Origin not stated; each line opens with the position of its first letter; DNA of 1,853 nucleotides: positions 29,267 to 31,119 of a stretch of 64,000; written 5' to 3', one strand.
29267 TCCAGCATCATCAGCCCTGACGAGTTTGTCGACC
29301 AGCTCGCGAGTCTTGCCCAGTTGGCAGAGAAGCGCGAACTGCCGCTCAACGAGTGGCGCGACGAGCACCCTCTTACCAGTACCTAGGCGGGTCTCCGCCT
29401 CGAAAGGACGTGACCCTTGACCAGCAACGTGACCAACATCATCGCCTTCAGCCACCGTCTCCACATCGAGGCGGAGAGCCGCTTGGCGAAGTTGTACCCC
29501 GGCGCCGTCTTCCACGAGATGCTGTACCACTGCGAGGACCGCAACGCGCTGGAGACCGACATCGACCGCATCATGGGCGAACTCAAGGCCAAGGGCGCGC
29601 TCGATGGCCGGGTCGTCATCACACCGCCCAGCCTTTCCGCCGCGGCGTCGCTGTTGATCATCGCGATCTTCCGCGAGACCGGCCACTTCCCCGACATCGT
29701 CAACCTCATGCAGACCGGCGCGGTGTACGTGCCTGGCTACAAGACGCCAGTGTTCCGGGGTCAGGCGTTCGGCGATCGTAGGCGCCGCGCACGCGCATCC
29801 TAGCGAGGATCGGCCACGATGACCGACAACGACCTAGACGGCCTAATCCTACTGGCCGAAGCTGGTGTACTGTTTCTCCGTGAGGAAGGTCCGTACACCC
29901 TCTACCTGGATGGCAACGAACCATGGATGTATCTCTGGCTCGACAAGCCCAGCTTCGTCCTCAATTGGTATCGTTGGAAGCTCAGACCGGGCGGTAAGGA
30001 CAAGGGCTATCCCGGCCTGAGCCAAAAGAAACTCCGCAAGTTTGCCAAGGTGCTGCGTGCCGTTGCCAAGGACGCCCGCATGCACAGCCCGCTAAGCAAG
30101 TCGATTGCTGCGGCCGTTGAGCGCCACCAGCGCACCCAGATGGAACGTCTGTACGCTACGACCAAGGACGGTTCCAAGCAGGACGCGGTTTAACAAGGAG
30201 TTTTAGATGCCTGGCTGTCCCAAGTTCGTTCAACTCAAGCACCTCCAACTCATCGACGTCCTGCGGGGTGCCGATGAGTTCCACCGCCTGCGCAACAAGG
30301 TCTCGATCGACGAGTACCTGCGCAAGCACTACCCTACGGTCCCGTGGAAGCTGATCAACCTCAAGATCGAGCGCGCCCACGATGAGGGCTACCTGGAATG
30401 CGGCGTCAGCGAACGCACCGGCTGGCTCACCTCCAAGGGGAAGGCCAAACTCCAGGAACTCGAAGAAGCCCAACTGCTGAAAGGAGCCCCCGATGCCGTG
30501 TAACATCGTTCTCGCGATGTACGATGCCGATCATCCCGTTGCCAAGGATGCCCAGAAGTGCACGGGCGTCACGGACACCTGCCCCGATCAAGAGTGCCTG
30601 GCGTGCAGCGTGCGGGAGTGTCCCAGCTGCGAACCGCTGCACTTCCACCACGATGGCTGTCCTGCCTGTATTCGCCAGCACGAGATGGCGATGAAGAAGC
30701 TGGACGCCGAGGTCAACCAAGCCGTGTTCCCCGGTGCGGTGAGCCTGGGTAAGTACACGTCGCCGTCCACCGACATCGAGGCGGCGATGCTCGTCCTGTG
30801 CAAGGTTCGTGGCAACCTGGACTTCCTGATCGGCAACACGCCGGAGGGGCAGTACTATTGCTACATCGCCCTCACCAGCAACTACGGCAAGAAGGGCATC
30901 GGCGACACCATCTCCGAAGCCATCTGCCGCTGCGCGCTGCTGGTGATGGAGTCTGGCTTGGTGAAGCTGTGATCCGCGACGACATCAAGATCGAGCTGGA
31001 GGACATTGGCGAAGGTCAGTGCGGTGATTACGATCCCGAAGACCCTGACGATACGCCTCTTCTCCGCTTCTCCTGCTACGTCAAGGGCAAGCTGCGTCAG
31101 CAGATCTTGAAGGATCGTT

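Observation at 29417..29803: Stand-alone phage Csx15-like protein: candidate anti-type III CRISPR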

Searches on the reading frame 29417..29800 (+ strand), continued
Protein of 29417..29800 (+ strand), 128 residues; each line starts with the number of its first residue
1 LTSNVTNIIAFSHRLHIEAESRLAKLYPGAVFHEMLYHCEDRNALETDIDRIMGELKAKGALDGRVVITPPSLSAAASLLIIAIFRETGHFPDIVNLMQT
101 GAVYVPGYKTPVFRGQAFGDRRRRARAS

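Call 63: search_protein_families(library=phrogs, proteins=[L004:556-1728:+, L004:1756-3588:+, L004:3664-4653:+, L004:4727-5146:+, L004:9724-10221:+, L004:10638-11228:+, L004:11239-12498:+, L013:1016-1774:+, L013:213-728:+, L013:2721-3206:+], max_evalue=0.001)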
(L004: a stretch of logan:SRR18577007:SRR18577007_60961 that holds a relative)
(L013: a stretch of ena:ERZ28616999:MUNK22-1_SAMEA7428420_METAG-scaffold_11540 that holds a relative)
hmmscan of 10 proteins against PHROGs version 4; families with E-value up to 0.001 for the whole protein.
L004:556-1728:+ (391 aa): 0 families

L004:1756-3588:+ (611 aa): 1 family
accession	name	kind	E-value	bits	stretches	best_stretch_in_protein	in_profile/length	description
phrog_30979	-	unknown function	6.5e-06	24.7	1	382-569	1159-1358/1677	-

L004:3664-4653:+ (330 aa): 0 families

L004:4727-5146:+ (140 aa): 1 family
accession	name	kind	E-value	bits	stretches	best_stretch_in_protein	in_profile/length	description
phrog_11797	-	unknown function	8.6e-27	94.9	1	3-140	5-143/143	-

L004:9724-10221:+ (166 aa): 0 families

L004:10638-11228:+ (197 aa): 0 families

L004:11239-12498:+ (420 aa): 0 families

L013:1016-1774:+ (253 aa): 0 families

L013:213-728:+ (172 aa): 0 families

L013:2721-3206:+ (162 aa): 0 families

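Call 68: find_related_loci(query=A1, collection=genome_contigs, flank=8000)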
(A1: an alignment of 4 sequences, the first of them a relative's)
Query A1 (128 aa) in genome_contigs; peptide patterns used: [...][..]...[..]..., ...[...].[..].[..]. (x = any residue, [..] = any of these).
58 stretches matched a pattern, but none encodes a relative of the query by tblastn (E <= 1e-3).

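Call 69: find_homologous_proteins(query=A2, max_evalue=0.001)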
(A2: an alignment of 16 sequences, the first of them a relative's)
Query A2 (16 sequences) (128 aa, profile of the alignment): 8 proteins with E <= 0.001 among 5649 candidates. Only proteins of 70 to 403 residues were searched: fused or split forms outside these lengths cannot appear, so this answer is no evidence that the protein stands alone or is whole; lengths 'longer' or 'shorter' looks for them.
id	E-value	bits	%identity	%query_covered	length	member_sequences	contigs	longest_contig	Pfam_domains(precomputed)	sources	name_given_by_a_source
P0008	2.3e-46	175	27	91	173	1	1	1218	-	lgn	-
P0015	6.7e-44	167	23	91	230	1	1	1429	-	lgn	-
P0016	4.0e-43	164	26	95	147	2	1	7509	-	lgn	-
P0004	9.9e-43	163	62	91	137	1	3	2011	-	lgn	-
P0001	5.9e-42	161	100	100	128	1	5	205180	-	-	-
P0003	6.3e-42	161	72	99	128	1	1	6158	-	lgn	-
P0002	1.5e-41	159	73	99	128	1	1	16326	-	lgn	-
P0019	5.4e-24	102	27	62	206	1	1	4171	-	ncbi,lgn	-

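Call 73: find_encoding_contigs(protein=P0016, flank=8000, max_places=2)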
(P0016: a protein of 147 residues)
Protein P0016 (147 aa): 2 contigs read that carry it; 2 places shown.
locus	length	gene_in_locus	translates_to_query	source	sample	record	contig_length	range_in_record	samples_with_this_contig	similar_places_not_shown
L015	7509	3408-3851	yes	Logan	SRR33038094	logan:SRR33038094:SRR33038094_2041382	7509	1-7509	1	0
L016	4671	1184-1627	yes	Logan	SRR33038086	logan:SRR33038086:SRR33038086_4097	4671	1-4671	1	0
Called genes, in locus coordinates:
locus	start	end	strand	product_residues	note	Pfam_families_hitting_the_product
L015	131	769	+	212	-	-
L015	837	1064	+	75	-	-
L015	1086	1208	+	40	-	-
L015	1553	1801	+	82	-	-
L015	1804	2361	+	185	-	-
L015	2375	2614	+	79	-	-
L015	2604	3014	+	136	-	-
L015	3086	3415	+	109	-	-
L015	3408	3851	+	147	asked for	-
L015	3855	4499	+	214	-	-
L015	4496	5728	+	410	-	PF01970:TctA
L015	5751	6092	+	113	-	-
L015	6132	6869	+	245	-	-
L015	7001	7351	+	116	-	-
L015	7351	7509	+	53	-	?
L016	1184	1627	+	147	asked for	-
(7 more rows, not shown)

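Call 74: find_encoding_contigs(protein=P0014, flank=8000, max_places=2)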
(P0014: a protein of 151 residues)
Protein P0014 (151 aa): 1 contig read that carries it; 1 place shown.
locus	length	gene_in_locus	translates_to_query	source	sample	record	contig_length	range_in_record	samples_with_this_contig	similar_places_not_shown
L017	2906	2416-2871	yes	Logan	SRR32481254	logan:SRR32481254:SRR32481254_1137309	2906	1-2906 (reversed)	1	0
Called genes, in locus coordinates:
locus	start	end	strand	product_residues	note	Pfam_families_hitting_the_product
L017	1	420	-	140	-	?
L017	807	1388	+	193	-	-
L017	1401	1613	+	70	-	-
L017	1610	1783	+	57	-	-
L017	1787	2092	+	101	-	-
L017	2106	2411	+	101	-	-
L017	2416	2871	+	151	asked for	-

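Call 82: fold_search(model_id=the predicted structure, library=viral)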
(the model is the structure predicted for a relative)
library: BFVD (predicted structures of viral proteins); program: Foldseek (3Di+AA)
matches with E <= 10: 500; with E <= 0.001: 0
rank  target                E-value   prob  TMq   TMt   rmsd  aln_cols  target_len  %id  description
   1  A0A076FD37            3.0e-03  0.96  0.32  0.39   4.8        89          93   16  Uncharacterized protein [Penaeus monodon nudivirus]
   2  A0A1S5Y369            1.2e-02  0.99  0.52  0.53   5.8       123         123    9  Uncharacterized protein [uncultured archaeal virus]
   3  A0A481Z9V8            2.0e-02  0.72  0.35  0.31   6.3       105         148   14  Uncharacterized protein [Pithovirus LCPAC304]
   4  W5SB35                3.6e-02  0.21  0.26  0.14  12.1       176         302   10  Cap-specific mRNA (nucleoside-2'-O-)-methyltransferase [Pithovirus sibericum]
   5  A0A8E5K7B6            3.9e-02  0.60  0.34  0.08   8.4       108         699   15  (no name in the UniProt tables at hand)
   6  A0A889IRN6            4.7e-02  0.80  0.44  0.50   5.7       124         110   10  Uncharacterized protein [Burkholderia phage BCSR52]
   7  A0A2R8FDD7            5.4e-02  0.33  0.33  0.22   9.9       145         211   13  PolyA polymerase reg subunit [Brazilian cedratvirus IHUMI]
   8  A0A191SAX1            5.7e-02  0.33  0.31  0.28  12.1       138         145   10  (no name in the UniProt tables at hand)
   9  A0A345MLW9            5.7e-02  0.77  0.45  0.49   5.7       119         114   13  (no name in the UniProt tables at hand)
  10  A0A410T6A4            5.7e-02  0.77  0.41  0.21   7.1       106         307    8  (no name in the UniProt tables at hand)
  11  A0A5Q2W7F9            6.6e-02  0.87  0.47  0.51   5.6       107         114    7  (no name in the UniProt tables at hand)
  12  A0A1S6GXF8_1          7.0e-02  0.51  0.44  0.06  13.3       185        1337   14  Replicase polyprotein 1ab [yellow head virus type 8]
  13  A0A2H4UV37            7.0e-02  0.54  0.30  0.09   5.7        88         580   11  Uncharacterized protein [Bodo saltans virus]
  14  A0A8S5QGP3            7.5e-02  0.18  0.27  0.13  10.4       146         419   11  Recombination and repair protein [Myoviridae sp. ctn8H20]
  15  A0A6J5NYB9            8.5e-02  0.77  0.45  0.45   5.7       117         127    8  Uncharacterized protein [uncultured Caudovirales phage]
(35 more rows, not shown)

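Call 103: find_related_loci(query=A5, collection=genome_contigs, flank=8000)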
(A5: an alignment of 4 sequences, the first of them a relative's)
Query A5 (173 aa) in genome_contigs; peptide patterns used: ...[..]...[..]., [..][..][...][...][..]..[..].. (x = any residue, [..] = any of these).
12 stretches matched a pattern, but none encodes a relative of the query by tblastn (E <= 1e-3).

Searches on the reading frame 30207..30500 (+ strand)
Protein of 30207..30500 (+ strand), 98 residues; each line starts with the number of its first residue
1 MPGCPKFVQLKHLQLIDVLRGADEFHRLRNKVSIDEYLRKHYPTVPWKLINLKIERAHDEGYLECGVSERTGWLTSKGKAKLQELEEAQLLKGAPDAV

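Call 18: search_protein_families(library=pfam, proteins=[window:30207-30500:+], max_evalue=0.01)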
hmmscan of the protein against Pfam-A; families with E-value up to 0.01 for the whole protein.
window:30207-30500:+ (98 aa): 0 families

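Call 19: search_protein_families(library=phrogs, proteins=[window:30207-30500:+], max_evalue=0.001)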
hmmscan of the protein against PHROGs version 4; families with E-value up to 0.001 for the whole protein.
window:30207-30500:+ (98 aa): 1 family
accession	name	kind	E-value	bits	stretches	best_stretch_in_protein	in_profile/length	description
phrog_5135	-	unknown function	0.00082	20.5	1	23-82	35-97/111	-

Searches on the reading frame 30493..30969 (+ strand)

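Call 18: search_protein_families(library=pfam, proteins=[window:30493-30969:+], max_evalue=0.01)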
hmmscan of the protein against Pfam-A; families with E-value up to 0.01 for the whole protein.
window:30493-30969:+ (159 aa): 1 family
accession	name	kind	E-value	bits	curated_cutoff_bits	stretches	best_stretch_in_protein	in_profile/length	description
PF18066.6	Phage_ABA_S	-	3.7e-07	31.2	27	1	89-149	30-89/89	Phage ABA sandwich domain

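Call 19: search_protein_families(library=phrogs, proteins=[window:30493-30969:+], max_evalue=0.001)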
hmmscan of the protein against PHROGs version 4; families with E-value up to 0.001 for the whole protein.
window:30493-30969:+ (159 aa): 0 families
